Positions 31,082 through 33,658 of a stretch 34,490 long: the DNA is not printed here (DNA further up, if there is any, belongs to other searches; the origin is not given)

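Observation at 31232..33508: Orphan nine-heme lipoprotein cytochrome c whose N-terminal ~400 aa carry no heme motif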

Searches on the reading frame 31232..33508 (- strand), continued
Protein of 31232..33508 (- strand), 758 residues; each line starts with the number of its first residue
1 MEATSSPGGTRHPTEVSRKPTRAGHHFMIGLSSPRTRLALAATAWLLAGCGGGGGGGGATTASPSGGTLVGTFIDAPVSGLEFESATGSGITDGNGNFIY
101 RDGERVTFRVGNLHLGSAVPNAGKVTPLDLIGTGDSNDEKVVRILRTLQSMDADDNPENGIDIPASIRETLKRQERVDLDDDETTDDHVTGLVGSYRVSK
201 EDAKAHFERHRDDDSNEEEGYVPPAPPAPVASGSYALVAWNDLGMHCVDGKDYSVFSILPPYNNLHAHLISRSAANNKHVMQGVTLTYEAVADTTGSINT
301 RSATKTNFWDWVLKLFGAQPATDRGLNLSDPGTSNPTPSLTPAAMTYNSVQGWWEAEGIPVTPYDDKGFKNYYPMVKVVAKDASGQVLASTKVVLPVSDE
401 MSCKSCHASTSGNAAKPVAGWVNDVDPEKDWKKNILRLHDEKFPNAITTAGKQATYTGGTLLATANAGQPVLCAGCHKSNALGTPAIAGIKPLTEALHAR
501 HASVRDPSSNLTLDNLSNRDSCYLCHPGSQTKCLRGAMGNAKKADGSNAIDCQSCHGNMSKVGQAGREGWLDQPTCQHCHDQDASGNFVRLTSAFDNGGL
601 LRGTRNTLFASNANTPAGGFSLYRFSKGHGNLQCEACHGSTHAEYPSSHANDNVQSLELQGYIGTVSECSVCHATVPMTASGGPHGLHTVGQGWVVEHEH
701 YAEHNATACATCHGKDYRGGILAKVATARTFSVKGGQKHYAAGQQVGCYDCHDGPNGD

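Call 65: search_protein_families(library=pfam, proteins=[L015:9662-10102:+, L015:10106-11293:+, L015:10846-12963:+, L015:12944-13699:+, L015:13237-14214:+, L015:13835-15208:+, L015:14545-17109:+, L015:5174-6598:-, L015:6595-7260:-], max_evalue=0.001)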
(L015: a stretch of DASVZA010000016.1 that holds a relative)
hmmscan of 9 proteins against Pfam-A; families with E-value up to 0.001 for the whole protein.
L015:9662-10102:+ (146 aa): 2 families
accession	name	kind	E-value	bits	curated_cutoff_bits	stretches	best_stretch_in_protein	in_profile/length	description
PF08334.16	T2SSG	-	2.7e-40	137.2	21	1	41-146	2-108/108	Type II secretion system (T2SS), protein G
PF07963.17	N_methyl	-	1.5e-07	31.1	21.2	1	14-35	3-24/27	Prokaryotic N-terminal methylation motif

L015:10106-11293:+ (395 aa): 1 family
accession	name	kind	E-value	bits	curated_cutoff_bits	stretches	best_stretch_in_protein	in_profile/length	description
PF00482.28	T2SSF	-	5e-47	159.4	25.2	2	65-185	4-125/125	Type II secretion system (T2SS), protein F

L015:10846-12963:+ (705 aa): 3 families
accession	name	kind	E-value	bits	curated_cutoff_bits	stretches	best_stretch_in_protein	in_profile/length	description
PF00437.27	T2SSE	-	1.3e-126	422.7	24.9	1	311-700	3-370/370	Type II/IV secretion system protein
PF05157.20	MshEN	-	2.5e-06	27.8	23.1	1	198-282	2-87/90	MshEN domain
PF25199.1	nSTAND_NTPase5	-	1.9e-05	24.9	34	1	449-493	34-79/145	Novel STAND NTPase 5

L015:12944-13699:+ (251 aa): 0 families

L015:13237-14214:+ (325 aa): 1 family
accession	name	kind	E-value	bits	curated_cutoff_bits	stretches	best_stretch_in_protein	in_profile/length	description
PF05137.18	PilN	-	1.3e-05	25.6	22.8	1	267-320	23-76/78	Fimbrial assembly protein (PilN)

L015:13835-15208:+ (457 aa): 0 families

L015:14545-17109:+ (854 aa): 6 families
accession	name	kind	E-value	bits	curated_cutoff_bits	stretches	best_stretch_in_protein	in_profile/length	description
PF00263.26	Secretin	-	5.9e-43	146.8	27.5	1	632-793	4-169/169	Bacterial type II and III secretion system protein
PF14559.12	TPR_19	-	8.1e-09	36.1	25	0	298-336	1-39/68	Tetratricopeptide repeat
PF03958.22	Secretin_N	-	8.9e-07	29.5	28.2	1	489-548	1-68/69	Bacterial type II/III secretion system short domain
PF13428.12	TPR_14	-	2.2e-06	28.2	23.5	0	293-330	6-43/44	Tetratricopeptide repeat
PF07660.19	STN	-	5.2e-06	26.6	28.4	1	425-475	1-51/52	Secretin and TonB N terminus short domain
PF07719.23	TPR_2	-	9.2e-05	22.7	27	0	339-370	3-34/34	Tetratricopeptide repeat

L015:5174-6598:- (474 aa): 4 families
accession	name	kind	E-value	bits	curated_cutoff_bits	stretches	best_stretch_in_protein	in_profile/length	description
PF02518.31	HATPase_c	-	1.5e-20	74.1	26.4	1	357-462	4-109/111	Histidine kinase-, DNA gyrase B-, and HSP90-like ATPase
PF00512.31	HisKA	-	1.1e-11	45.1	26.9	1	248-310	3-65/66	His Kinase A (phospho-acceptor) domain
PF08521.16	2CSK_N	-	3.7e-05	24.2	23.2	1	17-169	1-140/140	Two-component sensor kinase N-terminal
PF00672.30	HAMP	-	0.00019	22.1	25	1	191-241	2-52/53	HAMP domain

L015:6595-7260:- (221 aa): 2 families
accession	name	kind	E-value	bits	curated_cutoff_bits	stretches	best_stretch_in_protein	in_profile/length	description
PF00072.30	Response_reg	-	5.4e-25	88.2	30.2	1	5-114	1-110/111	Response regulator receiver domain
PF00486.34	Trans_reg_C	-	5.7e-22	78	26.2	1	147-217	1-76/77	Transcriptional regulatory protein, C terminal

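Call 77: find_encoding_contigs(protein=window:31232-33508:-, flank=10000, max_places=3)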
Protein window:31232-33508:- (758 aa): 2 contigs read that carry it; 2 places shown.
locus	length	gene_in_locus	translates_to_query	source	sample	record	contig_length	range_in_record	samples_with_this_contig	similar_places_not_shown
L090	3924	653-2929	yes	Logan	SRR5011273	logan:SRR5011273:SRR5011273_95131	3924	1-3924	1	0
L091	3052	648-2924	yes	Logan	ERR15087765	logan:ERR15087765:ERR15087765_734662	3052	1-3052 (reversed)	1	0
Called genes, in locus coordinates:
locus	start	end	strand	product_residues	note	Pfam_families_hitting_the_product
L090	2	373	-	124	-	?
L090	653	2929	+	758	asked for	PF22113:Mtrc-MtrF_II-IV_dom (faint), PF14522:Cytochrome_C7 (faint)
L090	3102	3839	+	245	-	PF10411:DsbC_N, PF13098:Thioredoxin_2, PF00085:Thioredoxin (faint)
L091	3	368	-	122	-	?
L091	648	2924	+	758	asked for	PF22113:Mtrc-MtrF_II-IV_dom (faint), PF14522:Cytochrome_C7 (faint)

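Call 78: find_encoding_contigs(protein=P0002, flank=8000, max_places=2)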
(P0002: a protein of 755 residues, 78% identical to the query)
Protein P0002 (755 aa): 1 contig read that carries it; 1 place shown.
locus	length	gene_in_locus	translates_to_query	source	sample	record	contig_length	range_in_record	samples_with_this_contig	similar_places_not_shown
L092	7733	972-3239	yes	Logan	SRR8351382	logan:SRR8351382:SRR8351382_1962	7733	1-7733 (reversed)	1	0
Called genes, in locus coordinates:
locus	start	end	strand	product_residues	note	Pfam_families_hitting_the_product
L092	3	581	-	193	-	?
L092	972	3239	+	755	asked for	PF14537:Cytochrom_c3_2 (faint), PF14522:Cytochrome_C7 (faint), PF22113:Mtrc-MtrF_II-IV_dom (weak)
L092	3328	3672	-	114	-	-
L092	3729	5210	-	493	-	PF00089:Trypsin, PF13365:Trypsin_2, PF00595:PDZ, PF13180:PDZ_2, PF17820:PDZ_6, PF00595:PDZ (weak), PF13180:PDZ_2 (weak), PF17820:PDZ_6, +2 more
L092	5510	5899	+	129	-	-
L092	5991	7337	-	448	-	PF26769:HAMP_PhoQ (weak), PF00512:HisKA, PF02518:HATPase_c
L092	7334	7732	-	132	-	?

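Call 79: find_encoding_contigs(protein=P0010, flank=8000, max_places=2)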
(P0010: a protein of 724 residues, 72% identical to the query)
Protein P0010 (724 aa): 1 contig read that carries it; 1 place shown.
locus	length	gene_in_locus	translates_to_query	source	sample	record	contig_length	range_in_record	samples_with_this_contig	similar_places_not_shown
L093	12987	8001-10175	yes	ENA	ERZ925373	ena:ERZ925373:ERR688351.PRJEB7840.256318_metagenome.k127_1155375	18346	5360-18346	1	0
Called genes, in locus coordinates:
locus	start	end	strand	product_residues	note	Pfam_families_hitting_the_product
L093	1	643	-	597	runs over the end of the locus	PF00664:ABC_membrane, PF02463:SMC_N (faint), PF00005:ABC_tran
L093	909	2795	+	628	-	PF00012:HSP70, PF06723:MreB_Mbl, PF00012:HSP70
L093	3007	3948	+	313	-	PF01556:DnaJ_C, PF00684:DnaJ_CXXCXGXG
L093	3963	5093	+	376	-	PF02812:ELFV_dehydrog_N, PF00208:ELFV_dehydrog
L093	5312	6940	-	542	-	PF18914:DUF5666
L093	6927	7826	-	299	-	PF20112:DUF6502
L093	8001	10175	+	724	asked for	PF14522:Cytochrome_C7 (faint), PF14537:Cytochrom_c3_2 (faint), PF22113:Mtrc-MtrF_II-IV_dom (weak)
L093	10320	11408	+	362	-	-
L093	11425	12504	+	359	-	-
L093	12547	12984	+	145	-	-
